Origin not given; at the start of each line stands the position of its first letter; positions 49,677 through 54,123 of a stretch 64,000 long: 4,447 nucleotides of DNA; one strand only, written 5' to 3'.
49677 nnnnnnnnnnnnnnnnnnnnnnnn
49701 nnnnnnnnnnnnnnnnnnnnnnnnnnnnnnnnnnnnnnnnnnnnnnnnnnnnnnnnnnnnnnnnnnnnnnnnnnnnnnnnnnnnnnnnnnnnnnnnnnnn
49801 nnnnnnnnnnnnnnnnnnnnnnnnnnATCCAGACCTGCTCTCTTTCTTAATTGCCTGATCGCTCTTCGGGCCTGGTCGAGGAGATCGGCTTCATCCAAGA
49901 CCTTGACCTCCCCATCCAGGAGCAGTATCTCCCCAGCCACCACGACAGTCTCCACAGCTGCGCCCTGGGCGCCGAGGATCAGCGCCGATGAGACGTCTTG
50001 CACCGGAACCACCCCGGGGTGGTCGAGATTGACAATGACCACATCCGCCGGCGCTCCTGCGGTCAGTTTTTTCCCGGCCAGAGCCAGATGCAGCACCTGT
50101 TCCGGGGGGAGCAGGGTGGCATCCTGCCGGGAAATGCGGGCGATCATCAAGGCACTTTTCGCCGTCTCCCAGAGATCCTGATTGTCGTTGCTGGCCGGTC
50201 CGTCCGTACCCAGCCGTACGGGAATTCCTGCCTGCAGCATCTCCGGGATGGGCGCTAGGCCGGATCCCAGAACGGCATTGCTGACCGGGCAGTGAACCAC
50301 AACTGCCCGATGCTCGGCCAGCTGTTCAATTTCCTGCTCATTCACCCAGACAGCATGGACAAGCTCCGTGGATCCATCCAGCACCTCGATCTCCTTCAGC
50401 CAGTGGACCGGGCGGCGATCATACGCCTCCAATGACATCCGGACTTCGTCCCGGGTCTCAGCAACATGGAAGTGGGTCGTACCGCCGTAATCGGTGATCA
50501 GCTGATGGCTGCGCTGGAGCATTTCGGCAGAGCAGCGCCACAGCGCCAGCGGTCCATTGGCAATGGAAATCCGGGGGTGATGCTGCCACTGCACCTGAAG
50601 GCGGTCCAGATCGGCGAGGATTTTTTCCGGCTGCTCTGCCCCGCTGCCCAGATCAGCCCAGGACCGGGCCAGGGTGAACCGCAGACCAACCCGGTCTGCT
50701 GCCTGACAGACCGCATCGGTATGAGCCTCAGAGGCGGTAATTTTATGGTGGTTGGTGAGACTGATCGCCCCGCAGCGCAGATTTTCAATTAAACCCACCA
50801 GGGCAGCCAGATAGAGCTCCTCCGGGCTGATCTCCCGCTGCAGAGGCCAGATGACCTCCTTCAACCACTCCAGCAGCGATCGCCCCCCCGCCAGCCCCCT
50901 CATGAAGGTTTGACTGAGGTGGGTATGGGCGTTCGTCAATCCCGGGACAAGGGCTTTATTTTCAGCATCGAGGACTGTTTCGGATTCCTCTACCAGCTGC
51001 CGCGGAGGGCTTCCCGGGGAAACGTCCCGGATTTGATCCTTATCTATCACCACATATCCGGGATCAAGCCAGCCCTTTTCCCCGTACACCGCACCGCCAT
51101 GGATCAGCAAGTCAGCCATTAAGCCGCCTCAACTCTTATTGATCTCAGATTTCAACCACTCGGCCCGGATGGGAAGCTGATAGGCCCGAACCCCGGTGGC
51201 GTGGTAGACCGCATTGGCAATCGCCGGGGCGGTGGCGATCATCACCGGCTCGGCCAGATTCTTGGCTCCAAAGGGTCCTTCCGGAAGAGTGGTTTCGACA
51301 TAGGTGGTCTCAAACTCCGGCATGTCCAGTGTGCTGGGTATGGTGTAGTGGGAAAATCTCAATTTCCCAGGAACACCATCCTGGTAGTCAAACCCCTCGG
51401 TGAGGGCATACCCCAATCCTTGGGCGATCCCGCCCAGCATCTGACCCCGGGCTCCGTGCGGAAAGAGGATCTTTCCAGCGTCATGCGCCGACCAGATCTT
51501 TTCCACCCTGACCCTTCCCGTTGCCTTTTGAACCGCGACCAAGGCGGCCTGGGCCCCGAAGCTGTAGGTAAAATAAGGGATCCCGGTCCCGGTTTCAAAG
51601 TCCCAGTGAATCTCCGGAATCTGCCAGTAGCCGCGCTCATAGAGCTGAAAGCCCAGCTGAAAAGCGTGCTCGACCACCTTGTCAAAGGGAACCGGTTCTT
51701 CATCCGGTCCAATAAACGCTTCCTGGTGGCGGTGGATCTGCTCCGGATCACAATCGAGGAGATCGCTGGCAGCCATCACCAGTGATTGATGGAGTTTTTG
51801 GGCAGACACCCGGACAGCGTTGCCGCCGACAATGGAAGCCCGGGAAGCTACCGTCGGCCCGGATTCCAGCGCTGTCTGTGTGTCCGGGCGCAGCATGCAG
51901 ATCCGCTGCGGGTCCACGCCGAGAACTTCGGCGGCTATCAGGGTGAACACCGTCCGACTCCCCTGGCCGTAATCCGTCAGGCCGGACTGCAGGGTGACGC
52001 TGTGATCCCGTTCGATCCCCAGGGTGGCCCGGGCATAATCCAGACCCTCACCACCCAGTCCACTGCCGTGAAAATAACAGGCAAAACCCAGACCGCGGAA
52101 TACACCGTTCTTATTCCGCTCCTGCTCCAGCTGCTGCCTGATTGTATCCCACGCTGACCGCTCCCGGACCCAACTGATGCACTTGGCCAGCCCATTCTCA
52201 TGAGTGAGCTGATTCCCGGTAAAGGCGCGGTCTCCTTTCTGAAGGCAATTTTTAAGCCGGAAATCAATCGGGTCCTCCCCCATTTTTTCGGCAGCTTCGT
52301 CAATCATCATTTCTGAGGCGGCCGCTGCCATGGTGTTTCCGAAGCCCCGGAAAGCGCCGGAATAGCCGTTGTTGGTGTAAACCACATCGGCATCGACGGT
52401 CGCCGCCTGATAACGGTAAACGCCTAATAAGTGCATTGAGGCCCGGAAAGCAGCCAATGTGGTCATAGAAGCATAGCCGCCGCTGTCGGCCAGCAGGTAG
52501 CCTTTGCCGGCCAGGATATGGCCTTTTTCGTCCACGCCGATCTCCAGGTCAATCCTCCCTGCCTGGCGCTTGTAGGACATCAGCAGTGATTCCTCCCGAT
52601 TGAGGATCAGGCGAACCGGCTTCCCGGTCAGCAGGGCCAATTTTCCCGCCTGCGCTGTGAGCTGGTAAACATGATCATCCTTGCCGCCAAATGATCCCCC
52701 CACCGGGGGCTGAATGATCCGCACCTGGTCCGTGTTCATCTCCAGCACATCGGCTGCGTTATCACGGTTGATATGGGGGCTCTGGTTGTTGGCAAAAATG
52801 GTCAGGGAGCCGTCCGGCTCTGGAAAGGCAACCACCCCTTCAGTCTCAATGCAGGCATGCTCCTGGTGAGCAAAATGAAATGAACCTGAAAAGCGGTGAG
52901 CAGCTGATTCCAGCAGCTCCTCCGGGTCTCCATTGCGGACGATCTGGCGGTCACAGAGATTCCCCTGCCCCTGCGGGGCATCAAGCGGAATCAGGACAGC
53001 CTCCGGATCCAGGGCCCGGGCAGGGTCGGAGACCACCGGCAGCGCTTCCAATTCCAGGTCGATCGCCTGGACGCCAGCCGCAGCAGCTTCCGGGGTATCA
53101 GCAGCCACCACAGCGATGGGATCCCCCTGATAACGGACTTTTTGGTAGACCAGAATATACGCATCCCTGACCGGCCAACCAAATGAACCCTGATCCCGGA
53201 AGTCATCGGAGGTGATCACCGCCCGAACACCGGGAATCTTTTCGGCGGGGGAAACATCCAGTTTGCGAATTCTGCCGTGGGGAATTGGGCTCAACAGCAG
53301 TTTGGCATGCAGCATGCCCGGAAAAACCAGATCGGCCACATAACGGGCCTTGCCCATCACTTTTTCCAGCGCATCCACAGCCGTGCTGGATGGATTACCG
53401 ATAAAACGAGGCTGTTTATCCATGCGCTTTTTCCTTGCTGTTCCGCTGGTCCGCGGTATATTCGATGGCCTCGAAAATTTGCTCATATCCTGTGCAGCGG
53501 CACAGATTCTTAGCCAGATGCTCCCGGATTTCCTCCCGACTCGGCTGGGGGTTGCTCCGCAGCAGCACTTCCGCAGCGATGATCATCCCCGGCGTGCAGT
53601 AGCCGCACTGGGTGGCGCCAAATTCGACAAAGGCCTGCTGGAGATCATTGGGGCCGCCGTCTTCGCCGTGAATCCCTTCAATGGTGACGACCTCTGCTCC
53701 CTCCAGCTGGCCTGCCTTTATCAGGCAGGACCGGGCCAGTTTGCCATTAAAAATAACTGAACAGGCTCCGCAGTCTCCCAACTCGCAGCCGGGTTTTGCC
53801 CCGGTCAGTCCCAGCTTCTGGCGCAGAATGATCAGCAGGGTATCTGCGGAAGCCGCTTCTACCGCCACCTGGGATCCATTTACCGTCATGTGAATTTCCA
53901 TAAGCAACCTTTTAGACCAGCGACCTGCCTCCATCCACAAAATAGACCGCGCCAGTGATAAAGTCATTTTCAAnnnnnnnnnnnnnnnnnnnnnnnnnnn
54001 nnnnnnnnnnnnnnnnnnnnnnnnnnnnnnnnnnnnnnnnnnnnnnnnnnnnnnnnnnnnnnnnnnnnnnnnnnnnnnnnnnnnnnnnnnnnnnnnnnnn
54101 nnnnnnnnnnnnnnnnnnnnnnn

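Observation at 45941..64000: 17-gene operon-like array mixing YgeW/SsnA/XdhD-type purine-catabolism markers with an ECF importer, a MeTr-like pterin-binding protein, AOR and a 2-oxoacid dehydrogenase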

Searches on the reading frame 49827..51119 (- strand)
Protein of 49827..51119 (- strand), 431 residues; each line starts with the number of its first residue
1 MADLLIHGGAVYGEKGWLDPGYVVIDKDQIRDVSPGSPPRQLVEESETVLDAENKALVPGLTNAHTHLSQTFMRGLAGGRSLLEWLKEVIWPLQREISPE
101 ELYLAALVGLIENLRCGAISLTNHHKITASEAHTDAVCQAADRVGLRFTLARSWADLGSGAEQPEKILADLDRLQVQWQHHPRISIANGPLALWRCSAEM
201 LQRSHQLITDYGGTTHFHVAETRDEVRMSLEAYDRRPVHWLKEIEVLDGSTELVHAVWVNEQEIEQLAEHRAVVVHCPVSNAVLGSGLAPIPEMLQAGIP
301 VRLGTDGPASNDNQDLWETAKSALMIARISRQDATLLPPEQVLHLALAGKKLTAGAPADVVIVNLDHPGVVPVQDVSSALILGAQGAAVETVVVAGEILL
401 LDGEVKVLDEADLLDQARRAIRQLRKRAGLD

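Call 4: search_protein_families(library=pfam, proteins=[window:49827-51119:-], max_evalue=0.001)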
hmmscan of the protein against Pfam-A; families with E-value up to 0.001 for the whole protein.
window:49827-51119:- (431 aa): 2 families
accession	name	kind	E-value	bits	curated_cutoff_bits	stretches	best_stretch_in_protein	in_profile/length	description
PF01979.26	Amidohydro_1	-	3.3e-42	145.4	25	1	57-398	2-344/345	Amidohydrolase family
PF07969.17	Amidohydro_3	-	2.2e-12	47.7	29.7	1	207-398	270-470/472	Amidohydrolase family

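Call 6: search_protein_families(library=ncbifam, proteins=[window:49827-51119:-], max_evalue=0.00001)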
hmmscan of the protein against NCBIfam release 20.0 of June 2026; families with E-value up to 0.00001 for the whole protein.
window:49827-51119:- (431 aa): 24 families
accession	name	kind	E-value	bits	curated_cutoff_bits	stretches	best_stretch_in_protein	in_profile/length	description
NF004701.0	PRK06038.1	equivalog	9.9e-89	298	609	1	1-428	3-430/432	N-ethylammeline chlorohydrolase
NF005557.0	PRK07228.1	equivalog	4.9e-79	266.1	522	1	18-429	19-442/445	5'-deoxyadenosine deaminase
NF006252.0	PRK08393.1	equivalog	5.7e-78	262.8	617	1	5-424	4-423/424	N-ethylammeline chlorohydrolase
NF006549.0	PRK09045.1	equivalog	3.9e-75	253.1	540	1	22-424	31-439/444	TRZ/ATZ family hydrolase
NF006055.0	PRK08203.1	equivalog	4.1e-70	236.6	532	1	19-427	25-453/455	8-oxoguanine deaminase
NF009059.0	PRK12393.1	equivalog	4.4e-60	203.7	543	1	44-428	47-459/460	amidohydrolase family protein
NF012037.0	PRK15493.1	equivalog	4.2e-58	197.2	779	1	18-425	20-434/435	bifunctional S-methyl-5'-thioadenosine deaminase/S-adenosylhomocysteine deaminase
NF004995.0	PRK06380.1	subfamily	1.3e-55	189.1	567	1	22-415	23-414/418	metal-dependent hydrolase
NF005540.0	PRK07203.1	equivalog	8.8e-51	172.9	444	1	18-427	19-441/444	putative aminohydrolase SsnA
TIGR03314.1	Se_ssnA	subfamily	2.1e-49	168.6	455.5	1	17-427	17-440/441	putative selenium metabolism protein SsnA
NF005211.0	PRK06687.1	equivalog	1e-47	162.9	703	1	21-407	22-416/419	TRZ/ATZ family protein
NF006056.0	PRK08204.1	subfamily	1.9e-41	142.3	391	1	13-428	17-444/449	hypothetical protein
NF006681.0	PRK09229.1-2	equivalog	1.5e-39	136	362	1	23-422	24-448/451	formimidoylglutamate deiminase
NF006679.0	PRK09228.1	subfamily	6.2e-35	120.8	351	1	20-349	31-360/433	guanine deaminase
TIGR02022.1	hutF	equivalog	6.5e-35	120.7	413.05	1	52-411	44-442/455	formimidoylglutamate deiminase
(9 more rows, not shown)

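Call 26: search_solved_structures(query=window:49827-51119:-, max_evalue=1e-10)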
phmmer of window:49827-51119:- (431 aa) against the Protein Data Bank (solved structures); distinct sequences matched with E-value up to 1e-10: 27.
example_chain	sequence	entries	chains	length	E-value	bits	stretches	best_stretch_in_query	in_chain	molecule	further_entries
4dyk_A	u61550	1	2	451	3.9e-41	144.3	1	38-419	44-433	AMIDOHYDROLASE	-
4gbd_A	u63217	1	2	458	4.2e-41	144.2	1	38-419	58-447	Putative uncharacterized protein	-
4dzh_A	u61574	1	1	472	4.2e-40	140.9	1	22-423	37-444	AMIDOHYDROLASE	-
3lnp_A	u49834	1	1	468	1e-39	139.6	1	46-419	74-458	Amidohydrolase family Protein OLEI01672_1_465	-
4v1x_A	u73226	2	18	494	2.2e-38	135.3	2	182-409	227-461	ATRAZINE CHLOROHYDROLASE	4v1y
4f0r_A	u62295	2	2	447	6.6e-37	130.4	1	45-417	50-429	5-methylthioadenosine/S-adenosylhomocysteine deaminase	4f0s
3hpa_A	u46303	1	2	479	1.9e-36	128.9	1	33-416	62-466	AMIDOHYDROLASE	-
1p1m_A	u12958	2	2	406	1.1e-33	119.7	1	34-420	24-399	Hypothetical protein TM0936 | Uncharacterized protein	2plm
1j6p_A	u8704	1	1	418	1.3e-33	119.6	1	34-420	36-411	METAL-DEPENDENT HYDROLASE OF CYTOSINEDEMANIASE/CHLOROHYDROLASE FAMILY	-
2paj_A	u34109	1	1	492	5.8e-33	117.4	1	45-319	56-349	putative cytosine/guanine deaminase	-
7ww2_A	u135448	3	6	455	5.2e-30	107.7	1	47-420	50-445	8-oxoguanine deaminase | Hydroxydechloroatrazine ethylaminohydrolase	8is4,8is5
5hme_A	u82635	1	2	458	6.2e-24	87.7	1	48-410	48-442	Triazine hydrolase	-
3ls9_A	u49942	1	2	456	1.4e-23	86.5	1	48-410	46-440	Triazine hydrolase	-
5hmf_A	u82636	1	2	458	1.6e-23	86.3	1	48-410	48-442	Triazine hydrolase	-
5hmd_A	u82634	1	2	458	3.1e-23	85.4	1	48-410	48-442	Triazine hydrolase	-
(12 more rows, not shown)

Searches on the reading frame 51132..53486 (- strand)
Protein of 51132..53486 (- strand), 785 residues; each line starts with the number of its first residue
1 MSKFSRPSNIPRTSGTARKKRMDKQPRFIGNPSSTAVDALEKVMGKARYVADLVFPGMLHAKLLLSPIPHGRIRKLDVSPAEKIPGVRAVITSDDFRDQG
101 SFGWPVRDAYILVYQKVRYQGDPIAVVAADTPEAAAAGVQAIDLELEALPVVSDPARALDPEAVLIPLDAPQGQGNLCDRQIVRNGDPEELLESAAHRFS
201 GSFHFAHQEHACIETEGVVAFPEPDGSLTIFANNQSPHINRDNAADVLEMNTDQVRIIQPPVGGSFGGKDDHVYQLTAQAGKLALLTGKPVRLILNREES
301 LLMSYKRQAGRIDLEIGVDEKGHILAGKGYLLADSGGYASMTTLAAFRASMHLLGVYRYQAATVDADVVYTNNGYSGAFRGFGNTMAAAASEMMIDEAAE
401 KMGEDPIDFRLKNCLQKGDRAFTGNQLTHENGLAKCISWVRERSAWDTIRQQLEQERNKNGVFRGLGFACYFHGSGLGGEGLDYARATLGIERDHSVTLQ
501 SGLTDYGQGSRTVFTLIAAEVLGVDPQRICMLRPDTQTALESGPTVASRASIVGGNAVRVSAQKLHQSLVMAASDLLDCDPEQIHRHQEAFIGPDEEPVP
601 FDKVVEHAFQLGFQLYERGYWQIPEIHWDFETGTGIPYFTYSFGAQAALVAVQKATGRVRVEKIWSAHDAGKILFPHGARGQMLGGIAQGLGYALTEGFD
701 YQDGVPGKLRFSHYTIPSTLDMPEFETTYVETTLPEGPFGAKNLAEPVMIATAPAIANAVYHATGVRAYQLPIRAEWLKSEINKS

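Call 4: search_protein_families(library=pfam, proteins=[window:51132-53486:-], max_evalue=0.001)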
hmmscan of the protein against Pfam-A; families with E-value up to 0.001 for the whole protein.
window:51132-53486:- (785 aa): 3 families
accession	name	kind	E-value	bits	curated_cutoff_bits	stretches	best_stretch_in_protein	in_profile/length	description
PF20256.3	MoCoBD_2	-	6.3e-69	233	27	1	440-723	2-283/283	Molybdopterin cofactor-binding domain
PF02738.23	MoCoBD_1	-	1.3e-68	231.2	27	1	182-414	12-244/244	Molybdopterin cofactor-binding domain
PF01315.27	Ald_Xan_dh_C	-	5.4e-26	91.5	31.3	1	45-150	2-110/110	Aldehyde oxidase and xanthine dehydrogenase, a/b hammerhead domain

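Call 6: search_protein_families(library=ncbifam, proteins=[window:51132-53486:-], max_evalue=0.00001)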
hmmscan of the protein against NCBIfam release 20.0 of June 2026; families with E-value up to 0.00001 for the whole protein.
window:51132-53486:- (785 aa): 13 families
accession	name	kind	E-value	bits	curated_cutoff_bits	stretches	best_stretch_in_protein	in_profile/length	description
NF043082.1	XdhA_XDHase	equivalog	1.8e-145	486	780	1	34-782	5-752/758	xanthine dehydrogenase subunit XdhA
TIGR03194.1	4hydrxCoA_A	equivalog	3.5e-142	475.4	994.55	1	36-776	3-740/746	4-hydroxybenzoyl-CoA reductase subunit alpha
NF007426.0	PRK09970.1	equivalog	1.8e-136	456.2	916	1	33-782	9-755/761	xanthine dehydrogenase molybdenum-binding subunit XdhA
TIGR03196.1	pucD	equivalog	3.4e-134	449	783.65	1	29-778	3-754/763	xanthine dehydrogenase subunit D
TIGR03311.1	Se_dep_XDH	equivalog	5.9e-118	395.2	830.45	2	35-585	167-692/848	selenium-dependent xanthine dehydrogenase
NF045668.1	pterin_aldehy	equivalog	2.3e-113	380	1100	1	37-781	182-903/905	molybdopterin-dependent aldehyde oxidoreductase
TIGR02965.1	xanthine_xdhB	equivalog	2.6e-103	346.7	849.5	1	39-751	10-717/758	xanthine dehydrogenase molybdopterin binding subunit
NF041018.1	glyceraldDH_alpha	equivalog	2.4e-98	330.4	790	1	38-776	11-738/741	glyceraldehyde dehydrogenase subunit alpha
NF040766.1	CODH_aero_grp5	exception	1.6e-88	297.8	950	2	41-585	16-569/785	aerobic carbon-monoxide dehydrogenase large subunit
TIGR02416.1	CO_dehy_Mo_lg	equivalog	5.4e-78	262.9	991.15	1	43-772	6-761/770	aerobic carbon-monoxide dehydrogenase large subunit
NF041671.1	peri_hyde_PaoC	equivalog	5e-73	246.7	1180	1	18-776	8-725/735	aldehyde oxidoreductase molybdenum-binding subunit PaoC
TIGR03313.1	Se_sel_red_Mo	hypoth_equivalog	2.3e-62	210.9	1101.9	2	213-772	387-939/951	molybdopterin-dependent oxidoreductase Mo/Fe-S-binding subunit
TIGR02969.1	mam_aldehyde_ox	subfamily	8.1e-34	116.3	1912.3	1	29-728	576-1243/1330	aldehyde oxidase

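Call 56: search_solved_structures(query=window:51132-53423:-, max_evalue=1e-40)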
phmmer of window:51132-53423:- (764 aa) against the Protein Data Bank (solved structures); distinct sequences matched with E-value up to 1e-40: 33.
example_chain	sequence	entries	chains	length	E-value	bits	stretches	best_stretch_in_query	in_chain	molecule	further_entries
1rm6_A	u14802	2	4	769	1.2e-91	311.3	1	14-755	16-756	4-hydroxybenzoyl-CoA reductase alpha subunit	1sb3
1dgj_A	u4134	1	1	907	1.2e-75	258.4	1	16-546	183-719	ALDEHYDE OXIDOREDUCTASE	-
1sij_A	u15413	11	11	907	1.9e-75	257.8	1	17-545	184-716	Aldehyde oxidoreductase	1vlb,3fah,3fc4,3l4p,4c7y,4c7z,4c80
3hrd_A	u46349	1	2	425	1.6e-68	234.9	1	12-423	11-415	Nicotinate dehydrogenase large molybdopterin subunit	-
8uem_A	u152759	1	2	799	2.5e-68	234.2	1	22-752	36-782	Carbon monoxide dehydrogenase (Large chain), CoxL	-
1ffu_B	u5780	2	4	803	3.7e-68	233.7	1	21-742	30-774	CUTL, MOLYBDOPROTEIN OF CARBON MONOXIDE DEHYDROGENASE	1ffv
1t3q_B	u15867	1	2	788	6.4e-68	232.9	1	22-742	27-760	quinoline 2-oxidoreductase large subunit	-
4zoh_A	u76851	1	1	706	5.1e-66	226.6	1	7-757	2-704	Putative oxidoreductase molybdopterin-binding subunit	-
7dqx_A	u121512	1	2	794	5.8e-65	223.1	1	22-758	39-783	6-hydroxypseudooxynicotine dehydrogenase complex subunit gamma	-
1jro_B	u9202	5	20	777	2.5e-60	207.8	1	19-728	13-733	xanthine dehydrogenase, chain B | XANTHINE DEHYDROGENASE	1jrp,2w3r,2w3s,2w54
2w55_B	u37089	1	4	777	4.6e-60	206.9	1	19-728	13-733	XANTHINE DEHYDROGENASE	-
1n5w_B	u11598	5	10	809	8.5e-58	199.5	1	16-742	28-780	Carbon monoxide dehydrogenase large chain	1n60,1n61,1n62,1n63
1zxi_B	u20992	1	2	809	1.1e-57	199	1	16-742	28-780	Carbon monoxide dehydrogenase large chain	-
5g5h_C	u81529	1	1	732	2.8e-50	174.6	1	5-757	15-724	Aldehyde oxidoreductase molybdenum-binding subunit PaoC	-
5g5g_C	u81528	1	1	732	3.1e-49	171.1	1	5-757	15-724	PUTATIVE XANTHINE DEHYDROGENASE YAGS FAD-BINDING SUBUNIT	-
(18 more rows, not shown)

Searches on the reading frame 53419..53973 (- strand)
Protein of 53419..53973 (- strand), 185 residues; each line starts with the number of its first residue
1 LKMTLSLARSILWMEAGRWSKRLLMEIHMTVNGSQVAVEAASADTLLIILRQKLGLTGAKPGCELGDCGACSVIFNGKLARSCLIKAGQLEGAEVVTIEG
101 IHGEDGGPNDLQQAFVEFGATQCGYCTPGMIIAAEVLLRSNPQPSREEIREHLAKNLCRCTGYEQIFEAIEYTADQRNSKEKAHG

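Call 4: search_protein_families(library=pfam, proteins=[window:53419-53973:-], max_evalue=0.001)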
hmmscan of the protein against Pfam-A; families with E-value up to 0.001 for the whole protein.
window:53419-53973:- (185 aa): 2 families
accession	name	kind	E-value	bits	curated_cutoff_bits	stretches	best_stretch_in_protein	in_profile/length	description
PF01799.25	Fer2_2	-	3.6e-31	107.5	30.3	1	97-171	1-75/75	[2Fe-2S] binding domain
PF00111.32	Fer2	-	3.4e-07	30.5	21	1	30-81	2-53/77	2Fe-2S iron-sulfur cluster binding domain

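Call 6: search_protein_families(library=ncbifam, proteins=[window:53419-53973:-], max_evalue=0.00001)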
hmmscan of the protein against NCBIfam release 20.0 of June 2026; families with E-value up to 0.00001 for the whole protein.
window:53419-53973:- (185 aa): 11 families
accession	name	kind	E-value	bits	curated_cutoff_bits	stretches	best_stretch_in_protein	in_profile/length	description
NF043084.2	XdhC_XDHase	equivalog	1.3e-49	167.6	217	1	26-173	2-149/151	xanthine dehydrogenase subunit XdhC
TIGR03198.1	pucE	equivalog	3.3e-49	166.2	254.3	1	26-172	3-147/151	xanthine dehydrogenase subunit E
NF045668.1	pterin_aldehy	equivalog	1.5e-48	165.6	1100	1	28-174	4-152/905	molybdopterin-dependent aldehyde oxidoreductase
NF041020.1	glyceraldDH_gamma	equivalog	9.5e-48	161.9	290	1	25-176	11-161/164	glyceraldehyde dehydrogenase subunit gamma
TIGR03193.1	4hydroxCoAred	equivalog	6.7e-46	155.9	257.8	1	28-173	3-147/148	4-hydroxybenzoyl-CoA reductase subunit gamma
TIGR03311.1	Se_dep_XDH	equivalog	6.6e-42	143.6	830.45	1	29-176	3-146/848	selenium-dependent xanthine dehydrogenase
TIGR02963.1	xanthine_xdhA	equivalog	4.8e-40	137.6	467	1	30-179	4-163/468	xanthine dehydrogenase small subunit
NF007387.0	PRK09908.1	equivalog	2.1e-37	128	212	1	25-172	7-154/159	xanthine dehydrogenase iron sulfur-binding subunit XdhC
NF008514.0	PRK11433.1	equivalog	1.5e-35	122.6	322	1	22-177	48-217/218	aldehyde dehydrogenase iron-sulfur subunit PaoA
TIGR02969.1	mam_aldehyde_ox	subfamily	5.1e-28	97.1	1912.3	1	27-172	3-159/1330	aldehyde oxidase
TIGR03313.1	Se_sel_red_Mo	hypoth_equivalog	2.1e-17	62.1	1101.9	1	30-181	2-152/951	molybdopterin-dependent oxidoreductase Mo/Fe-S-binding subunit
